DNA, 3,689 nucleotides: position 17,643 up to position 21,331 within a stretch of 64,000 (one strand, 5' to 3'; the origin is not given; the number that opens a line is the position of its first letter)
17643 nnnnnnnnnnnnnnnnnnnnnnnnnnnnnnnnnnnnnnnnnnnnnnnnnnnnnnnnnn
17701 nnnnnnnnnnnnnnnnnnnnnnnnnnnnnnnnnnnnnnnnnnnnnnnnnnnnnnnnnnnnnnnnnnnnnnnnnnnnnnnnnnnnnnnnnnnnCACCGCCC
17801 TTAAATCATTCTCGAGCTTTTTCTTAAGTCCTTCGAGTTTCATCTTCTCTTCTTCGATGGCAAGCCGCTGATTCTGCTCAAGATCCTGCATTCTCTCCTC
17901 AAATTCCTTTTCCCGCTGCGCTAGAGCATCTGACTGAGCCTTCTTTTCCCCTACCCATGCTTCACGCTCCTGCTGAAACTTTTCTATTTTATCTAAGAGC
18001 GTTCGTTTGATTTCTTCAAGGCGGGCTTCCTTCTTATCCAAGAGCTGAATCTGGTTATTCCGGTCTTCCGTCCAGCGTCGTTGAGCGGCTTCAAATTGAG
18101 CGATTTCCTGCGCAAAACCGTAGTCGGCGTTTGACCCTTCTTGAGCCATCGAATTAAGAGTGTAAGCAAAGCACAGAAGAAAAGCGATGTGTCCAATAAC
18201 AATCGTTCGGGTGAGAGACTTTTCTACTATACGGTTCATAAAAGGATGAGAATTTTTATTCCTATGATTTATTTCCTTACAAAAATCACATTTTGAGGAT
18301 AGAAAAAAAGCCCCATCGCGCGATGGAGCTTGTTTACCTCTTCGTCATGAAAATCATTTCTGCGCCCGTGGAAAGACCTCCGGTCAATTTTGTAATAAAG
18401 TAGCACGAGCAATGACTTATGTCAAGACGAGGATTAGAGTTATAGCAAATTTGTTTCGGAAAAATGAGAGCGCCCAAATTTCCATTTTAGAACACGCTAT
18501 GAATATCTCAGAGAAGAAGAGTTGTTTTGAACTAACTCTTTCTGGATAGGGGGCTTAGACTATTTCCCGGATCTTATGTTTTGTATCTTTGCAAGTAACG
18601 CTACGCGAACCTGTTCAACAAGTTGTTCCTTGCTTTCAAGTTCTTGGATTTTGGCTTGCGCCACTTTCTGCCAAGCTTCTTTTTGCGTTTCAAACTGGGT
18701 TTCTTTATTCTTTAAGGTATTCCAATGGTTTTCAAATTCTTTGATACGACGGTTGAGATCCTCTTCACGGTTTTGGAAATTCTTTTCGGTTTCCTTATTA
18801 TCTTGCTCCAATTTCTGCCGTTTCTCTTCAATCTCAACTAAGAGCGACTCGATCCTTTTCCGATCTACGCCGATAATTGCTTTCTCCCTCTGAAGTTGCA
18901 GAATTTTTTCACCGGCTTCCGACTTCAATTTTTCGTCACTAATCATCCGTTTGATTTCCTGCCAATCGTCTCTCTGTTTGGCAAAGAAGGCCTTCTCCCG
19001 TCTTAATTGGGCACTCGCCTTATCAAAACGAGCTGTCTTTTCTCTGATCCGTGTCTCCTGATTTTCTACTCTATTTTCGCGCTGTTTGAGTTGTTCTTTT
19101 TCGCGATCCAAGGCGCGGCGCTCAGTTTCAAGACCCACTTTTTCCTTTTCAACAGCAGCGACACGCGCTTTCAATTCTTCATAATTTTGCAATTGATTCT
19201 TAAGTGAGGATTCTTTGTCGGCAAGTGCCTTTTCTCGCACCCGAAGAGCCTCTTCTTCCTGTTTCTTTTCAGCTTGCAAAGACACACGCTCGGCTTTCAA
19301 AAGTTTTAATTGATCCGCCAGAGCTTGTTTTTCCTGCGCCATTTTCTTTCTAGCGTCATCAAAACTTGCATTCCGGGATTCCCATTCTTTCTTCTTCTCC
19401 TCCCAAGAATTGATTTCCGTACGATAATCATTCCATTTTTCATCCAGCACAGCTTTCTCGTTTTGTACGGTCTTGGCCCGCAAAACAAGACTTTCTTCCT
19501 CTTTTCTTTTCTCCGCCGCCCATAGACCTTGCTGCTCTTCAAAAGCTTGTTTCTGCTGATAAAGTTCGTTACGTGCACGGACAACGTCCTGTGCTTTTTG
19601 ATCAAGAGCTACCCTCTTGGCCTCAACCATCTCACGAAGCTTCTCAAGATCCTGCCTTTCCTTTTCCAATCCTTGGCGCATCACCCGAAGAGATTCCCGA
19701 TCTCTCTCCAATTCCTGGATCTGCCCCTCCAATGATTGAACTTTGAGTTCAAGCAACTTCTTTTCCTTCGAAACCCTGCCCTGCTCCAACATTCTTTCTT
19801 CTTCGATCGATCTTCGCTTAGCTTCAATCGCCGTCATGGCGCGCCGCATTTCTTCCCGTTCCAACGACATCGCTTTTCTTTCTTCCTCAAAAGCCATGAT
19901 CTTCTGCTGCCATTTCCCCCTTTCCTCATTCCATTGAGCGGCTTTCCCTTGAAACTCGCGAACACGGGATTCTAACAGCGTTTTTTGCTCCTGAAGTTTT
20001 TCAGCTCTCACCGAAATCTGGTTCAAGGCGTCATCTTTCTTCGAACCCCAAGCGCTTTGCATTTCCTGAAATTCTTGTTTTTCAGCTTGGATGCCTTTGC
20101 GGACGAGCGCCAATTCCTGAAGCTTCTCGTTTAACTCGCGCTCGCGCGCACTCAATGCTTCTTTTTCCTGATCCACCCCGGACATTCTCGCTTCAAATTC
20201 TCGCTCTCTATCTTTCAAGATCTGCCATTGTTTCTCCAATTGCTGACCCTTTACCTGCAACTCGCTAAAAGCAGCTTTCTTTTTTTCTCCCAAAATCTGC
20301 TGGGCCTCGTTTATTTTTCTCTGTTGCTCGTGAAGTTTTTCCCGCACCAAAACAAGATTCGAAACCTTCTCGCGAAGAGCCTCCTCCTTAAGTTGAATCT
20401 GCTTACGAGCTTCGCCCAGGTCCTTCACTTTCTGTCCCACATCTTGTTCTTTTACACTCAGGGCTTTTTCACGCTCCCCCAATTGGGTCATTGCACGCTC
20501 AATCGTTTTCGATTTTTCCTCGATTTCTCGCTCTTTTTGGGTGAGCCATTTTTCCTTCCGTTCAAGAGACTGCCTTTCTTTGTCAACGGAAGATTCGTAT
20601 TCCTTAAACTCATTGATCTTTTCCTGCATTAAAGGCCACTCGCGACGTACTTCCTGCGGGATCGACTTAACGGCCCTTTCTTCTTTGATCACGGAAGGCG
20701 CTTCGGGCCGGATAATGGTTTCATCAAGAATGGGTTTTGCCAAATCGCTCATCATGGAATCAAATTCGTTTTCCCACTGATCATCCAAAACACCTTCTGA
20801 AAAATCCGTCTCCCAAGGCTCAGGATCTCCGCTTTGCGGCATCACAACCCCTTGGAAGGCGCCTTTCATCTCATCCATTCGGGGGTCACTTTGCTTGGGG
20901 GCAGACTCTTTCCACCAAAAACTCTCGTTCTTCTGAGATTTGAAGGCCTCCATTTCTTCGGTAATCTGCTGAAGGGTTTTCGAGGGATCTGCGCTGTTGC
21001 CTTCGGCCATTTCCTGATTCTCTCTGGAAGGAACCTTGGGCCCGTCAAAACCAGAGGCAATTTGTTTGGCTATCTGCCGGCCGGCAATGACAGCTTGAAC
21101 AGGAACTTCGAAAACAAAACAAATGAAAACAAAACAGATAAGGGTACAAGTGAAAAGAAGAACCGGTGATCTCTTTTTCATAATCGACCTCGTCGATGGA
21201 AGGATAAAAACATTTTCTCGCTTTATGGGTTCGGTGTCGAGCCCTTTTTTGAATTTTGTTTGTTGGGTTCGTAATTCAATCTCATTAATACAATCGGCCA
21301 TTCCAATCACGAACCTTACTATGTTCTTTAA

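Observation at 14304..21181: Two adjacent, paralogous giant membrane-anchored coiled-coil proteins with a recurring aromatic W-E-x-K/R module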

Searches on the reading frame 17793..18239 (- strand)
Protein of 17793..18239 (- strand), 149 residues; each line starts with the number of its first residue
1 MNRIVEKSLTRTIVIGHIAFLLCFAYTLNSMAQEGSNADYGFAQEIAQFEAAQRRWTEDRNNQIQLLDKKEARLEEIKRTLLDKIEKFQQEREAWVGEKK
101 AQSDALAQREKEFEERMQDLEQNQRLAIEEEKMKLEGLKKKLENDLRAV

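Call 29: find_homologous_proteins(query=A1, max_evalue=0.001)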
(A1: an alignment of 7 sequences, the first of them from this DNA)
Query A1 (7 sequences) (149 aa, profile of the alignment): 2 proteins with E <= 0.001 among 3337 candidates.
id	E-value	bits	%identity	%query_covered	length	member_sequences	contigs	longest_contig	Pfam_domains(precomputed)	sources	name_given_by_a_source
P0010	1.3e-43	166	33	81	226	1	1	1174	PF02562.23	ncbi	-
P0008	3.3e-40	155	34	55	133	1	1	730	-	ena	-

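Call 30: find_related_loci(query=A1, collection=metagenome_contigs, flank=10000)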
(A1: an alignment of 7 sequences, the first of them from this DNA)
Query A1 (149 aa) in metagenome_contigs; peptide patterns used: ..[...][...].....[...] (x = any residue, [..] = any of these).
378 stretches matched a pattern; 4 encode a relative of the query (tblastn E <= 1e-3); 4 distinct loci.
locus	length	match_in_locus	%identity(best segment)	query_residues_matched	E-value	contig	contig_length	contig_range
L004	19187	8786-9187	32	9-149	3e-15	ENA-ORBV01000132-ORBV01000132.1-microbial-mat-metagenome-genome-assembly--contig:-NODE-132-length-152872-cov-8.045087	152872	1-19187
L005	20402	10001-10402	32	9-149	3e-15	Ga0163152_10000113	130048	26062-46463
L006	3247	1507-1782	32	15-106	9e-11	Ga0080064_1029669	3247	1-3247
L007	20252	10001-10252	35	20-100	5e-11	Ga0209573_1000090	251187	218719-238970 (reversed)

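Call 59: search_protein_families(library=pfam, proteins=[L005:9857-17923:+, L007:9938-16006:+], max_evalue=0.1)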
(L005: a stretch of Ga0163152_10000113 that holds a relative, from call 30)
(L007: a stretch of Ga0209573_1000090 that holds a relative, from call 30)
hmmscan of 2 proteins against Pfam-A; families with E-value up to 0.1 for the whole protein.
L005:9857-17923:+ (2688 aa): 0 families

L007:9938-16006:+ (2022 aa): 0 families

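Call 60: search_solved_structures(query=A1, max_evalue=1)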
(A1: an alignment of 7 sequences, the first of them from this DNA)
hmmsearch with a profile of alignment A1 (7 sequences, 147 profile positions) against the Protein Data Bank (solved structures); distinct sequences matched with E-value up to 1: 3.
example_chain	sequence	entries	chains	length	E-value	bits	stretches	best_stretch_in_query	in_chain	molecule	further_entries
9y6s_4K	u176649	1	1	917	0.066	16.4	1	48-140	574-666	IJAP1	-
2w83_C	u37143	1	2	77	0.65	13.2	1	63-124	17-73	C-JUN-AMINO-TERMINAL KINASE-INTERACTING PROTEIN 4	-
6ejn_C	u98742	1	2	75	0.93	12.7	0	64-123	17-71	C-Jun-amino-terminal kinase-interacting protein 3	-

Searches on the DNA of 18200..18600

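Call 66: search_rna_families(source=window, start=18200, end=18600, threshold=evalue, max_evalue=1)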
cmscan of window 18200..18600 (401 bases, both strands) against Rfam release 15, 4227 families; matches with E-value up to 1: 5.
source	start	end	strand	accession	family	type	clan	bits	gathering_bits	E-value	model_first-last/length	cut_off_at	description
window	18294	18426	-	RF00121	MicC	Gene; sRNA;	-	28.5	90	0.027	1-123/123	no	MicC RNA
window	18218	18335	+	RF04180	BTnc231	Gene; sRNA;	-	25.9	80.4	0.0024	1-154/154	no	Bacteroides sRNA BTnc231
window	18304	18467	-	RF04180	BTnc231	Gene; sRNA;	-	19.2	80.4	0.11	1-154/154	no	Bacteroides sRNA BTnc231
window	18338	18440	-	RF00775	mir-432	Gene; miRNA;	-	18.5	70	0.36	1-87/87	no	mir-432 microRNA precursor family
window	18506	18554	+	RF00087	SNORD26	Gene; snRNA; snoRNA; CD-box;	CL00050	17.1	44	0.63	1-76/76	no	Small nucleolar RNA SNORD26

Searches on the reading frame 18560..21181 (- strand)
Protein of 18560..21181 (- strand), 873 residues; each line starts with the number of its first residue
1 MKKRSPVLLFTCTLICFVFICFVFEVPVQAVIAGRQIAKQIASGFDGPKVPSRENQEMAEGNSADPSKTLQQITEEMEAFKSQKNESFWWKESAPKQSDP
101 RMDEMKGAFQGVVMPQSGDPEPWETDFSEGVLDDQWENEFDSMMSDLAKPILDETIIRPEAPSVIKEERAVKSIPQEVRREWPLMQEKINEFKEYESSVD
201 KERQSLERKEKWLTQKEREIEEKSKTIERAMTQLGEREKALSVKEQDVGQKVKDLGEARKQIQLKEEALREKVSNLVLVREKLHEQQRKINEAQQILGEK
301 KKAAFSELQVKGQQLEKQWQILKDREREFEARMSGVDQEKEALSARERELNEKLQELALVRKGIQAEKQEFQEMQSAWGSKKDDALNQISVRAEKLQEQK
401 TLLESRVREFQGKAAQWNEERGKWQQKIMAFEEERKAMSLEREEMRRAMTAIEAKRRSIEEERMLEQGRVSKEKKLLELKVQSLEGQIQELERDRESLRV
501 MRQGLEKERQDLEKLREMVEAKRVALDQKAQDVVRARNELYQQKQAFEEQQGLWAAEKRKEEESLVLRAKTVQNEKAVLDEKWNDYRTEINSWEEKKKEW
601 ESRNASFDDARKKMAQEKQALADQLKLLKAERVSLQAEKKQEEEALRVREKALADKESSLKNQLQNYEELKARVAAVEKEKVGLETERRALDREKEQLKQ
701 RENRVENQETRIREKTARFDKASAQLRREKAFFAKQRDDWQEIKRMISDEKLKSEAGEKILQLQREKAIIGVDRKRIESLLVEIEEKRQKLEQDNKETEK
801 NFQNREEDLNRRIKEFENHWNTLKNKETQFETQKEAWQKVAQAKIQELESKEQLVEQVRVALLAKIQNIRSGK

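Call 3: search_protein_families(library=pfam, proteins=[window:18560-21181:-], max_evalue=0.1)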
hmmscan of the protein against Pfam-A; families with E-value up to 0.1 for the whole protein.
window:18560-21181:- (873 aa): 0 families

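Call 4: search_protein_families(library=ncbifam, proteins=[window:18560-21181:-], max_evalue=0.1)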
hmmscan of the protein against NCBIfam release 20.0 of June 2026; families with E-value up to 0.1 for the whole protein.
window:18560-21181:- (873 aa): 6 families
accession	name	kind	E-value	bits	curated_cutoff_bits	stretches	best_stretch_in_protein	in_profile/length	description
TIGR02168.1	SMC_prok_B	equivalog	1.2e-09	36.6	567.35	4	157-374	730-946/1181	chromosome segregation protein SMC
NF038350.1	taxis_HmpF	equivalog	1.4e-07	30.3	200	2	476-640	128-295/553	pilus motility taxis protein HmpF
NF045487.1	ASRP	equivalog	4.4e-06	25.6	300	2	162-462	152-465/593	archaea-specific SMC-related protein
TIGR02169.1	SMC_prok_A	equivalog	2.5e-05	22.2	729.4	3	166-333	777-941/1165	chromosome segregation protein SMC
NF047368.1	collar_FlbB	equivalog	0.0006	19.6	110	1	199-262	62-125/193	periplasmic-type flagellar collar protein FlbB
NF045780.1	TrlF_fam_ATP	equivalog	0.069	11.8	350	0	453-675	450-678/944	TrlF family AAA-like ATPase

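Call 10: find_homologous_proteins(query=window:18560-21181:-, max_evalue=0.001)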
Query window:18560-21181:-: 8000 candidates shared short words with the query, none scored E <= 0.001.

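Call 44: search_solved_structures(query=window:18560-21181:-, max_evalue=0.01)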
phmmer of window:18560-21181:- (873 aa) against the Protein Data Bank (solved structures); distinct sequences matched with E-value up to 0.01: 0.

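Call 55: predict_structure(protein=window:18560-21181:-)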
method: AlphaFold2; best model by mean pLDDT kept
length: 873 residues; sequences in the alignment: 1
mean_pLDDT: 63.6   pTM: 0.25
mean pLDDT of the five models: 63.6, 63.2, 62.6, 61.9, 60.9
residues with pLDDT >= 90: 0; 70-90: 354; 50-70: 369; < 50: 150
segments of 3 or more residues with pLDDT < 50: 1-3, 38-66, 80-100, 102-113, 115-135, 147-175, 336-339, 469-473, 752-756, 765-772
pLDDT, mean of each block of 10 residues (from residue 1): 55 74 54 52 41 40 46 57 37 35 40 37 36 48 47 34 36 46 66 71 73 77 74 70 66 73 71 66 71 73 74 79 75 52 57 64 67 65 67 71 73 74 74 71 70 66 54 54 65 71 77 76 72 72 71 68 67 72 74 65 57 63 66 60 62 71 72 65 63 70 69 69 68 70 59 49 46 57 75 79 80 80 75 72 71 73 73 53
secondary structure, 60 per line:
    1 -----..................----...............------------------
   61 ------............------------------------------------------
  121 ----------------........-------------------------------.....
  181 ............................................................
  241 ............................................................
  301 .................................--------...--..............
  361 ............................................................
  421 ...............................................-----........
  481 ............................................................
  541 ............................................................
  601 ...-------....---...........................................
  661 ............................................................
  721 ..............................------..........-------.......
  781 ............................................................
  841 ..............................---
elements in order (helices of 4 or more, strands of 3 or more residues): H6-23 H28-42 H67-78 H137-144 H176-333 H347-467 H473-603 H611-614 H618-750 H757-766 H774-870

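Call 57: search_protein_families(library=padloc, proteins=[window:18560-21181:-], max_evalue=0.01)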
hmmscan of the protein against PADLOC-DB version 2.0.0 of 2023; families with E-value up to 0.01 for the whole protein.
window:18560-21181:- (873 aa): 0 families

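Call 58: search_protein_families(library=phrogs, proteins=[window:18560-21181:-], max_evalue=0.01)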
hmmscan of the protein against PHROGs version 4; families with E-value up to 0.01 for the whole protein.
window:18560-21181:- (873 aa): 0 families

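Call 77: fold_search(model_id=the predicted structure, library=pdb)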
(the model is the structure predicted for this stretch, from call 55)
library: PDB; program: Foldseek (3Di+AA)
matches with E <= 10: 0; with E <= 0.001: 0
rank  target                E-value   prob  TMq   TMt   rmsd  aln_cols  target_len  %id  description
